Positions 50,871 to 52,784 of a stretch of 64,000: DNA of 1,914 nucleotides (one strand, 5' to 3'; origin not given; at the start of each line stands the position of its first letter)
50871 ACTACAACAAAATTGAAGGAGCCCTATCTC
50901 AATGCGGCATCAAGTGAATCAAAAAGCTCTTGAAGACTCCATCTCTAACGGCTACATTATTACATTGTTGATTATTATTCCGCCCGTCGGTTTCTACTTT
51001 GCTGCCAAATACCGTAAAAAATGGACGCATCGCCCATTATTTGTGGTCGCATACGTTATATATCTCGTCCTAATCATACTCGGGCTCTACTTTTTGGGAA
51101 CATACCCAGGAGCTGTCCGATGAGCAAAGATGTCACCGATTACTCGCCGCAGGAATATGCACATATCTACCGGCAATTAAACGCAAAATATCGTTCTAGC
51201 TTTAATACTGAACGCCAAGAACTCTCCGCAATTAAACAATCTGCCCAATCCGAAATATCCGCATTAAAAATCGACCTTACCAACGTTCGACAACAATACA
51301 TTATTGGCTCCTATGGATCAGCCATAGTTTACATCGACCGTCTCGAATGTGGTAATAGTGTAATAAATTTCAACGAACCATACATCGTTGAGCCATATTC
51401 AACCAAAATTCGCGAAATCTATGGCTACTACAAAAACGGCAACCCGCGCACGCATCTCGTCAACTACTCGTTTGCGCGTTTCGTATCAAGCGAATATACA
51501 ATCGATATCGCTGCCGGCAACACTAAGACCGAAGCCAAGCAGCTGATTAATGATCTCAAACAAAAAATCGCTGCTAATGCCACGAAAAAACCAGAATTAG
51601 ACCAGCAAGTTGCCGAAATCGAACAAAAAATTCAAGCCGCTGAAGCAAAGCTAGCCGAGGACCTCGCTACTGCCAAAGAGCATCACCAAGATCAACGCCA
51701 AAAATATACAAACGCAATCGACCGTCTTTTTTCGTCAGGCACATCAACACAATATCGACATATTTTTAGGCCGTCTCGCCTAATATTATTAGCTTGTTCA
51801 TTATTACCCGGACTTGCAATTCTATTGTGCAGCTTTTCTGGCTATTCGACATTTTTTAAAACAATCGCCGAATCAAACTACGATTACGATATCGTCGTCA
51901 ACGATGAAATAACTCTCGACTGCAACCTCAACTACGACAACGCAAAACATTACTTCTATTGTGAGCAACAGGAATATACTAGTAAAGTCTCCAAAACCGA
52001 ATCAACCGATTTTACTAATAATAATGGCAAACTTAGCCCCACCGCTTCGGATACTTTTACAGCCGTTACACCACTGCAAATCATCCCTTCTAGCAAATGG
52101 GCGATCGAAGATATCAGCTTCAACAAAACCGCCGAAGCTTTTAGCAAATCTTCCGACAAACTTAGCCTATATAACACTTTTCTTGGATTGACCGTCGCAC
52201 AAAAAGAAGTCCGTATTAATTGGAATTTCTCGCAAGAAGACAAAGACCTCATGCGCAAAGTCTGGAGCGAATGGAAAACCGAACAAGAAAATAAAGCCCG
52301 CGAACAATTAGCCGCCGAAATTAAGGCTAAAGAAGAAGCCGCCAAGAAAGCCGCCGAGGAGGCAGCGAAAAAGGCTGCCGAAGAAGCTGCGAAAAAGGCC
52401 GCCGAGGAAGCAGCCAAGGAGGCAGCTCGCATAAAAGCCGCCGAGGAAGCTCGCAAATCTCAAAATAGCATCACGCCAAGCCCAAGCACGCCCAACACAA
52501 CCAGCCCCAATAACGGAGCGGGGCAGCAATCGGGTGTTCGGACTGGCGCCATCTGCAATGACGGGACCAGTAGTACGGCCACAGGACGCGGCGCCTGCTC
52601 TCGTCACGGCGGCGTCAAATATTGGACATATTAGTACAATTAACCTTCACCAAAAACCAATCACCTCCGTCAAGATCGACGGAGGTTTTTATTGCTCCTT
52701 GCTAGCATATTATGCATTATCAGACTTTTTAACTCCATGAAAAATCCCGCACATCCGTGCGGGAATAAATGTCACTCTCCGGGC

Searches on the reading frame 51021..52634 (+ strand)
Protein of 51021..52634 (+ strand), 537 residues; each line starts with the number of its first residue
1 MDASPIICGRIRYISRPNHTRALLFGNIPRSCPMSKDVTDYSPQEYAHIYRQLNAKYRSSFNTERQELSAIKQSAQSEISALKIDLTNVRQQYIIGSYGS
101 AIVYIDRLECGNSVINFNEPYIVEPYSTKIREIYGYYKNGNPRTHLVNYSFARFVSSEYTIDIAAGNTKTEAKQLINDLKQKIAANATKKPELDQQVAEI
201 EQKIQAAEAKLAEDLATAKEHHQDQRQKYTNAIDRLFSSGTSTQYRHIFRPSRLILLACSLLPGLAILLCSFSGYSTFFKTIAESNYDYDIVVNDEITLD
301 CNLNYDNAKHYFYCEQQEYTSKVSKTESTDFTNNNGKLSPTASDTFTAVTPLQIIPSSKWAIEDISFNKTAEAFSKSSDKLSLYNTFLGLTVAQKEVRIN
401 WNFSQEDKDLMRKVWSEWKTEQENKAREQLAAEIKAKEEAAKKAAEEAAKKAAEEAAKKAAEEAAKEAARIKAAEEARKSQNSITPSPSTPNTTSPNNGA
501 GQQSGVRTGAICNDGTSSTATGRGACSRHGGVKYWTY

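Call 3: search_protein_families(library=pfam, proteins=[window:51021-52634:+], max_evalue=1)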
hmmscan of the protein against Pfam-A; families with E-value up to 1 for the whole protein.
window:51021-52634:+ (537 aa): 7 families
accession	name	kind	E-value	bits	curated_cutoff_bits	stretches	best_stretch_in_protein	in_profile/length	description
PF24211.1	DUF7432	-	0.005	17.6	27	1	160-243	24-105/120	Family of unknown function (DUF7432)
PF10667.14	DUF2486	-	0.012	15.6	22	1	420-498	31-106/260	Protein of unknown function (DUF2486)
PF12587.13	DUF3761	-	0.026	15.5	29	1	508-535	53-81/82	Protein of unknown function (DUF3761)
PF14344.12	DUF4397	-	0.17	12.9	30.6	0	288-349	14-78/119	Domain of unknown function (DUF4397)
PF19268.4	CIS_TMP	-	0.34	10.6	27.8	0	388-486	189-286/463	Contractile injection system tape measure protein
PF11740.13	KfrA_N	-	0.53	11.4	26.1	0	35-91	59-111/113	Plasmid replication region DNA-binding N-term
PF05036.18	SPOR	-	0.77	10.6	21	1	157-183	3-29/76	SPOR domain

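Call 4: search_protein_families(library=ncbifam, proteins=[window:51021-52634:+], max_evalue=1)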
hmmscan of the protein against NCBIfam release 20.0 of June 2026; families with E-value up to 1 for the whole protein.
window:51021-52634:+ (537 aa): 4 families
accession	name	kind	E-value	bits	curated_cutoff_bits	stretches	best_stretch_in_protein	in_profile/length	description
TIGR02794.1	tolA_full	equivalog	7.3e-07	28.7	59.45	1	419-479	160-224/362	cell envelope integrity protein TolA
NF007065.0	PRK09510.1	equivalog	6.4e-06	25.4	213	1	413-480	172-239/387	cell envelope integrity protein TolA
NF011492.0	PRK14900.1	equivalog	0.0014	16.5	1783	1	188-474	911-1030/1044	valine--tRNA ligase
TIGR01554.3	major_cap_HK97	equivalog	0.33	10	27.5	1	423-504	4-84/385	phage major capsid protein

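Call 6: search_protein_families(library=padloc, proteins=[window:51021-52634:+], max_evalue=1)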
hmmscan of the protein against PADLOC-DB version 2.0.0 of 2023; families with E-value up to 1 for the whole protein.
window:51021-52634:+ (537 aa): 4 families
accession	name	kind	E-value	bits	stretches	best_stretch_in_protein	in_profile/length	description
PDLC00647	ZorA3|ZorA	-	4.3e-05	20.2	2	47-236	441-565/780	MotA/ExbB/TolQ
PDLC03863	LmuB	-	0.00097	15.9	1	170-239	209-277/610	-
PDLC00025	DruG2|DruG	-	0.079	9.5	1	155-244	347-428/704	Unknown function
PDLC02750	PbeC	-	0.12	8.9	1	155-243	182-271/629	PbeC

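Call 7: search_protein_families(library=phrogs, proteins=[window:51021-52634:+], max_evalue=1)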
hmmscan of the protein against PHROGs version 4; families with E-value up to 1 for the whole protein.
window:51021-52634:+ (537 aa): 12 families
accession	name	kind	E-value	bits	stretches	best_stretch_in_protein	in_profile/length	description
phrog_18347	-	unknown function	0.00092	19.4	1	400-505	269-371/397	-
phrog_18326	-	unknown function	0.0063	17.1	1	426-482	122-183/203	-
phrog_4315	-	unknown function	0.01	16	1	396-475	266-350/370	-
phrog_8332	-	unknown function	0.013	16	1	426-481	149-204/248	-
phrog_10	-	head and packaging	0.018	15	2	171-250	267-343/752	major head protein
phrog_3793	-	unknown function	0.068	13.4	1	404-486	98-174/272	-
phrog_10024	-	unknown function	0.12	13.7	1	385-488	39-135/162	-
phrog_18063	-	unknown function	0.14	13.4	0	408-467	33-92/94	-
phrog_6631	-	unknown function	0.15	12.5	1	419-520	62-170/251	-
phrog_35623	-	unknown function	0.25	12.4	1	174-207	43-76/127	-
phrog_31790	-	unknown function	0.26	12.4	1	175-229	110-161/193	-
phrog_1030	-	tail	0.55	10.5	1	156-231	29-105/268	tail needle knob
